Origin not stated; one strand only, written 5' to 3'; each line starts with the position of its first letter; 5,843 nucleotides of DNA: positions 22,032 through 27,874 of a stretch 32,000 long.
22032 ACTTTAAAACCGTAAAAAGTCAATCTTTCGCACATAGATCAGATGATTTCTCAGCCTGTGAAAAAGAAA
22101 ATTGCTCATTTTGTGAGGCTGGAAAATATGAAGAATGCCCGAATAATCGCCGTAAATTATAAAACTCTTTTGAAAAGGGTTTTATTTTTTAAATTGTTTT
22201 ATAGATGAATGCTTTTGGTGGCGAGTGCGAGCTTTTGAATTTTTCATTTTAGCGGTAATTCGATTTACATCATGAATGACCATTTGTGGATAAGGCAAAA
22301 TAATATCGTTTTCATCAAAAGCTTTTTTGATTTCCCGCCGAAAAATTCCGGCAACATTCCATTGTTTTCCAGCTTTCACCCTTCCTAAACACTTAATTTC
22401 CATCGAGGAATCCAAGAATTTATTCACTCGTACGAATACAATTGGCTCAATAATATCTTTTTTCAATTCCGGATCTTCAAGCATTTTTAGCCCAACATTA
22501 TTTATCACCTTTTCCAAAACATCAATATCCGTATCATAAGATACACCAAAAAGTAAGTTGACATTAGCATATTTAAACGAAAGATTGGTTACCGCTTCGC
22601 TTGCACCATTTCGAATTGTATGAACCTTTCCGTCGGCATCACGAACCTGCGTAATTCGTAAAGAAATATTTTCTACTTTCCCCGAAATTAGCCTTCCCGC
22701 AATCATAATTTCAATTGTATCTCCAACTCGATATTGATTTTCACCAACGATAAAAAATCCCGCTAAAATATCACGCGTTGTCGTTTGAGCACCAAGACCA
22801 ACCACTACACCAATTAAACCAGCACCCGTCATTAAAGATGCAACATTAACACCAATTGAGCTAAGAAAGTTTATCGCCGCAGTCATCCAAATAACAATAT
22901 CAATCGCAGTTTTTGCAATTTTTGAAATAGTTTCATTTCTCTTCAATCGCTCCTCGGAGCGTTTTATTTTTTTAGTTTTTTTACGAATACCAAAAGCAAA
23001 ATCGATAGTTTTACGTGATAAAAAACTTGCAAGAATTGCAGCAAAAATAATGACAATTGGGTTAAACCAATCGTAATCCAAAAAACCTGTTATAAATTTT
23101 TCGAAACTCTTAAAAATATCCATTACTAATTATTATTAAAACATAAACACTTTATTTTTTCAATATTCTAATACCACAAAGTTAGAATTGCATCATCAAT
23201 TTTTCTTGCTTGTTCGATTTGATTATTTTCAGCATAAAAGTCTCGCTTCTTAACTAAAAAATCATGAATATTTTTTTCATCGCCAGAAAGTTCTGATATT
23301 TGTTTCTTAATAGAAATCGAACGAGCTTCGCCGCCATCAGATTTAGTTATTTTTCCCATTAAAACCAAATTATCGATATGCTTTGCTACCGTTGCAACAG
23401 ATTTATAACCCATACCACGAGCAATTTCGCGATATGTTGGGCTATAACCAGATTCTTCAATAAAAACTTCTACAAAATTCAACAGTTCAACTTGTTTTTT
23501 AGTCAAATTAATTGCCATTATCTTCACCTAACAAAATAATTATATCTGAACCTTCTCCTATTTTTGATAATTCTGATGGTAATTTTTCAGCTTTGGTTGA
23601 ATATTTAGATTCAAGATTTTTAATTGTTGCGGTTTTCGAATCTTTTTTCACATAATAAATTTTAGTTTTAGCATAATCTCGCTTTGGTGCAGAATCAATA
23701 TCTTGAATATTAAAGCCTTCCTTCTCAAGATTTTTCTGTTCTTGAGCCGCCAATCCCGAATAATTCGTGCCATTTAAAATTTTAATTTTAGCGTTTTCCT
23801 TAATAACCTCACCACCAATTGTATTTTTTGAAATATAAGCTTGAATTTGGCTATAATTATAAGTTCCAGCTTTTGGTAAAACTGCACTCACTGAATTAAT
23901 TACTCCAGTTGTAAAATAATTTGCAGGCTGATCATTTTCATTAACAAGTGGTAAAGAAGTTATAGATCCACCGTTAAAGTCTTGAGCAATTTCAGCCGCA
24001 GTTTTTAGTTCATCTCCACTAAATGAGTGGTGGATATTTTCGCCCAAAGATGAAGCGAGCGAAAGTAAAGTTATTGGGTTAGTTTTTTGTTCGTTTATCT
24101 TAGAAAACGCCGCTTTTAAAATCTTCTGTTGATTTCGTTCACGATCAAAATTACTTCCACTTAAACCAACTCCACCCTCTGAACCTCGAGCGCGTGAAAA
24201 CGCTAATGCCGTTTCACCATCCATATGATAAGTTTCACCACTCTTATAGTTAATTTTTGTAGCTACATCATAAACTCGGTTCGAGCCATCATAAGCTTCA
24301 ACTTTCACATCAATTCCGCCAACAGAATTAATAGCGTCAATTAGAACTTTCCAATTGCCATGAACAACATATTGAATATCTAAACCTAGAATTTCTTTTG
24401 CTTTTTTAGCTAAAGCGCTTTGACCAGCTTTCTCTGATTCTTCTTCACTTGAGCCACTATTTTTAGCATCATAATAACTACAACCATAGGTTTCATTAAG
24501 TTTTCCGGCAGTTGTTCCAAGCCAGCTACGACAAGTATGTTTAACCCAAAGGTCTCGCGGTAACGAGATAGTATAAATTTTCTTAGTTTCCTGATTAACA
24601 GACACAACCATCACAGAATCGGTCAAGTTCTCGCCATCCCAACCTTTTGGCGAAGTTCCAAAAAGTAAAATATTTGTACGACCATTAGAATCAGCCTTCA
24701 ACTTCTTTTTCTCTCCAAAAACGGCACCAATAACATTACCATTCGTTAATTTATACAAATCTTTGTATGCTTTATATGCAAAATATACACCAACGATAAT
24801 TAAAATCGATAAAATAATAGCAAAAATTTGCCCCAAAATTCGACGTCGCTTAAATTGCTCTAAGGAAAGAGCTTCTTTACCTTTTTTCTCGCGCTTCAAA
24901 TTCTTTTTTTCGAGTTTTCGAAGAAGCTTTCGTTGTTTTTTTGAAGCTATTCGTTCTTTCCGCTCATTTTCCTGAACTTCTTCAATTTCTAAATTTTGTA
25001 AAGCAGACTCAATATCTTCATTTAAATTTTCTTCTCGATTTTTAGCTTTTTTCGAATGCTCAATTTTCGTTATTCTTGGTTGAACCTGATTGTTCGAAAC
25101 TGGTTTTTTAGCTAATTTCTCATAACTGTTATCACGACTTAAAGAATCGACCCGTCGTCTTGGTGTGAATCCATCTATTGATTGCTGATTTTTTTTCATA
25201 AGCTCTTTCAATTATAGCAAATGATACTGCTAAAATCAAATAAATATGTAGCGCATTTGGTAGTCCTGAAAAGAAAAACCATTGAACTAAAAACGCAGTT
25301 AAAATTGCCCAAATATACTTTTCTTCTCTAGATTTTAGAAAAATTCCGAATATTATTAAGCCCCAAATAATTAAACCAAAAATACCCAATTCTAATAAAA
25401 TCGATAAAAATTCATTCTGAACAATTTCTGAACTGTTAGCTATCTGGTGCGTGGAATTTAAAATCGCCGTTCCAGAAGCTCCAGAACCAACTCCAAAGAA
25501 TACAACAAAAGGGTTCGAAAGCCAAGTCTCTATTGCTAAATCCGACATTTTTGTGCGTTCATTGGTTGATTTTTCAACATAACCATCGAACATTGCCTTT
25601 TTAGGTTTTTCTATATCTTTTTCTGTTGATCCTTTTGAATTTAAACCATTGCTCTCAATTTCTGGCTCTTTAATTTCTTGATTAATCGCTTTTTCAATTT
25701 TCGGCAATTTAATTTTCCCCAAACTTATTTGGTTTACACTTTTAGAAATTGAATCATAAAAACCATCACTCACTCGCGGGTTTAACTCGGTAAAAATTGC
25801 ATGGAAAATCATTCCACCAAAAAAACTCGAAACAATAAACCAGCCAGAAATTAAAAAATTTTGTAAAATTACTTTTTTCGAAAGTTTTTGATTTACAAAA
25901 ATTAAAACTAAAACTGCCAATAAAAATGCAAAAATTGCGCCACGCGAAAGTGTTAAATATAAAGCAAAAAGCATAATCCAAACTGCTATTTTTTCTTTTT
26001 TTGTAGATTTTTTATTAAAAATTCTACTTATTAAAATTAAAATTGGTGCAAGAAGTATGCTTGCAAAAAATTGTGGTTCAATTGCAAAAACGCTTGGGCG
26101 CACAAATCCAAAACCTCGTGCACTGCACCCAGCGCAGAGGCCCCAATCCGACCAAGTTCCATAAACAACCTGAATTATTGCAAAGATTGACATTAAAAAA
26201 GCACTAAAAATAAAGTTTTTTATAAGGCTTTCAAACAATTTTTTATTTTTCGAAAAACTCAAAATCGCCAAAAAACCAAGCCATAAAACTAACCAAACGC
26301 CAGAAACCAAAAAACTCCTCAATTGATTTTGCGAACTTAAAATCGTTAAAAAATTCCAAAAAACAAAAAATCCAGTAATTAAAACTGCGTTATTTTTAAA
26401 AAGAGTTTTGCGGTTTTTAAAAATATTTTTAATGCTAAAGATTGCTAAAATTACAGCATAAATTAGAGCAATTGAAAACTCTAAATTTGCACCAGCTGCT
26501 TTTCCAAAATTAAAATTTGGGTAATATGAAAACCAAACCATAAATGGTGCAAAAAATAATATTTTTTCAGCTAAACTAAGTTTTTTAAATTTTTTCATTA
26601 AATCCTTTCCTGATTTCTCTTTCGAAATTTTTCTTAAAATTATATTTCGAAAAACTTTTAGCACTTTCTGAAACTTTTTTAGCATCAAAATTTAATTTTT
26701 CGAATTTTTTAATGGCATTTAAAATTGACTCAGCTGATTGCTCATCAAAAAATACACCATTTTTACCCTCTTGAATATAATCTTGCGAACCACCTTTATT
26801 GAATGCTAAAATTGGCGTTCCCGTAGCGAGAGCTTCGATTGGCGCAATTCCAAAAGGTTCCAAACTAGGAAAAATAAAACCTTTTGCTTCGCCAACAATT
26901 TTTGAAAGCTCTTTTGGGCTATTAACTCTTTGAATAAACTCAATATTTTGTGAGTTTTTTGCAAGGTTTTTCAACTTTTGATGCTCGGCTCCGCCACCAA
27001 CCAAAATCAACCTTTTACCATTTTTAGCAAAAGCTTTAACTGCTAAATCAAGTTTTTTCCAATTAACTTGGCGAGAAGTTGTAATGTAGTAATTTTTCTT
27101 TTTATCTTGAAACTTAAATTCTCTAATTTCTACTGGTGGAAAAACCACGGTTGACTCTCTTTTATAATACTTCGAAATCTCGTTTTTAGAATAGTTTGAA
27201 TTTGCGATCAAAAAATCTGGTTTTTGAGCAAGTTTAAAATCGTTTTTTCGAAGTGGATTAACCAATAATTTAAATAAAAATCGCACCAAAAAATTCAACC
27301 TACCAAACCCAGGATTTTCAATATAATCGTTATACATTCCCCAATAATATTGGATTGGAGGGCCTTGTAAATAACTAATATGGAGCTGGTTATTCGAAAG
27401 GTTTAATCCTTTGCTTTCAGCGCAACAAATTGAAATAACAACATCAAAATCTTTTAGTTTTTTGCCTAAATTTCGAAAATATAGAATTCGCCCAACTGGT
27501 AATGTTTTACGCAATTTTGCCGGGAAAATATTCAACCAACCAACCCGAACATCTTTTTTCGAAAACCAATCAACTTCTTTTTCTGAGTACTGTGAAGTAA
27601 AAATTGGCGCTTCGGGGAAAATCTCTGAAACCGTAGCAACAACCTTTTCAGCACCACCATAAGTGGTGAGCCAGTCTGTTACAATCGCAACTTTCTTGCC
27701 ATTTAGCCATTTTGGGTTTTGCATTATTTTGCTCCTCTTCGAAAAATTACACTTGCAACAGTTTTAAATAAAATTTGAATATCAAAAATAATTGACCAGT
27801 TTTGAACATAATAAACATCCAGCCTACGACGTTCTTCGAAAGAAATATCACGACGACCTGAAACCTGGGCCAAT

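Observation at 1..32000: About nine-fold excess of the palindrome TTCGAA, in all three codon phases and in non-coding DNA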

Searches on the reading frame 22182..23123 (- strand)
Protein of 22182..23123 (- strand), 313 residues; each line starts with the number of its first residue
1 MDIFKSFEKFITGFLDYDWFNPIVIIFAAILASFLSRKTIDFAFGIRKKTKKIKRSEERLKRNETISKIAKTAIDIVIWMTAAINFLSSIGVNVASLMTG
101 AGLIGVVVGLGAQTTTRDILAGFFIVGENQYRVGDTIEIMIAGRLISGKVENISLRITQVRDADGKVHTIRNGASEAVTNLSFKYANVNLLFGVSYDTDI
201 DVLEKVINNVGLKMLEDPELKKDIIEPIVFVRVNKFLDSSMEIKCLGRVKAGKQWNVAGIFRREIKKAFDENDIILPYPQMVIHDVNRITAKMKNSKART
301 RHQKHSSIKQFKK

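Call 9: search_protein_families(library=pfam, proteins=[window:22182-23123:-])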
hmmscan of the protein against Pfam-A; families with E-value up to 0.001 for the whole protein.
window:22182-23123:- (313 aa): 3 families
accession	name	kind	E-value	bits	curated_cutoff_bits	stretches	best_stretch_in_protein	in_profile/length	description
PF00924.24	MS_channel_2nd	-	9.4e-14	51.7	20.2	1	115-182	2-67/68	Mechanosensitive ion channel, beta-domain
PF21082.3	MS_channel_3rd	-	6.5e-11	42.9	21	1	189-275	2-87/88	Mechanosensitive ion channel MscS, C-terminal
PF21088.3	MS_channel_1st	-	7.6e-06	26.3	23.1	1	76-113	5-42/42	Mechanosensitive ion channel, transmembrane helices 2/3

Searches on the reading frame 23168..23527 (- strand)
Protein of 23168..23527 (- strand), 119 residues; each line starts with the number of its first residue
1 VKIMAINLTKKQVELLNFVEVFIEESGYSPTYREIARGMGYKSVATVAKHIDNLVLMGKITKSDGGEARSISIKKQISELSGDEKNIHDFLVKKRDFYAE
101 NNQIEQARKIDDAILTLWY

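Call 10: search_protein_families(library=pfam, proteins=[window:23168-23527:-])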
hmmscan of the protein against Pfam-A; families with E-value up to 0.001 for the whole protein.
window:23168-23527:- (119 aa): 2 families
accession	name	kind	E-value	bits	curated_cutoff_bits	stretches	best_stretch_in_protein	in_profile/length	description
PF01726.22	LexA_DNA_bind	-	2.6e-13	50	23.7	1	7-65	3-61/65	LexA DNA binding domain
PF04358.19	DsrC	-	0.00086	20.2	24.9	0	5-45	34-74/107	DsrC like protein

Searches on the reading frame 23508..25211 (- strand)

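Call 10: search_protein_families(library=pfam, proteins=[window:23508-25211:-])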
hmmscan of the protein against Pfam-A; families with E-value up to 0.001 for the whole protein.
window:23508-25211:- (567 aa): 2 families
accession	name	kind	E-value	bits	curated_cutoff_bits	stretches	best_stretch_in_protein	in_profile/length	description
PF03816.19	LytR_cpsA_psr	-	2.9e-21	76.6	24.6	1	197-373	2-149/150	LytR_cpsA_psr family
PF13399.11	LytR_C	-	2.8e-10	41.4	22.2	1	474-564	2-85/86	LytR cell envelope-related transcriptional attenuator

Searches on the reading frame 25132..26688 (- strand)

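Call 10: search_protein_families(library=pfam, proteins=[window:25132-26688:-])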
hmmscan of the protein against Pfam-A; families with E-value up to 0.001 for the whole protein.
window:25132-26688:- (518 aa): 1 family
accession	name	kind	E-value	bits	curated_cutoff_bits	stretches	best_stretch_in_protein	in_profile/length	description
PF04932.20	Wzy_C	-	3.7e-14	53.2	31.7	1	234-442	1-148/149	O-Antigen ligase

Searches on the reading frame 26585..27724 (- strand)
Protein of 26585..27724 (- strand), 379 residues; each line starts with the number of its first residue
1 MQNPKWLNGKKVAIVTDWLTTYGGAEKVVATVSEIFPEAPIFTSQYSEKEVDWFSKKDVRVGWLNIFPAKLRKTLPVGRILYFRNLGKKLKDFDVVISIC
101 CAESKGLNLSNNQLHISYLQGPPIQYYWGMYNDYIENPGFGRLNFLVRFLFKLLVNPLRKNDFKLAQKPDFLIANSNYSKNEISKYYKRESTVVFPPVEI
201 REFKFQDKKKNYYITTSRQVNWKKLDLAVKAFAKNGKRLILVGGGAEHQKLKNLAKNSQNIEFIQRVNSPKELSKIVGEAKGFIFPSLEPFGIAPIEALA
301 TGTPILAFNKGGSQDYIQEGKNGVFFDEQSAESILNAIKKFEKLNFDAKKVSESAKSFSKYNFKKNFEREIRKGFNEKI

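Call 10: search_protein_families(library=pfam, proteins=[window:26585-27724:-])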
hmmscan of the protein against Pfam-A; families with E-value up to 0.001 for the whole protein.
window:26585-27724:- (379 aa): 3 families
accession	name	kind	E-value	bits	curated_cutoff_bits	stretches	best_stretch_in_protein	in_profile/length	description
PF00534.26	Glycos_transf_1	-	2.2e-29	102.6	26.4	1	200-357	5-171/172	Glycosyl transferases group 1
PF13692.12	Glyco_trans_1_4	-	1.5e-19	71.1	27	1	215-340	6-138/142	Glycosyl transferases group 1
PF20706.3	GT4-conflict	-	2e-06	27.5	26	1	219-332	208-331/385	Family 4 Glycosyltransferase in conflict systems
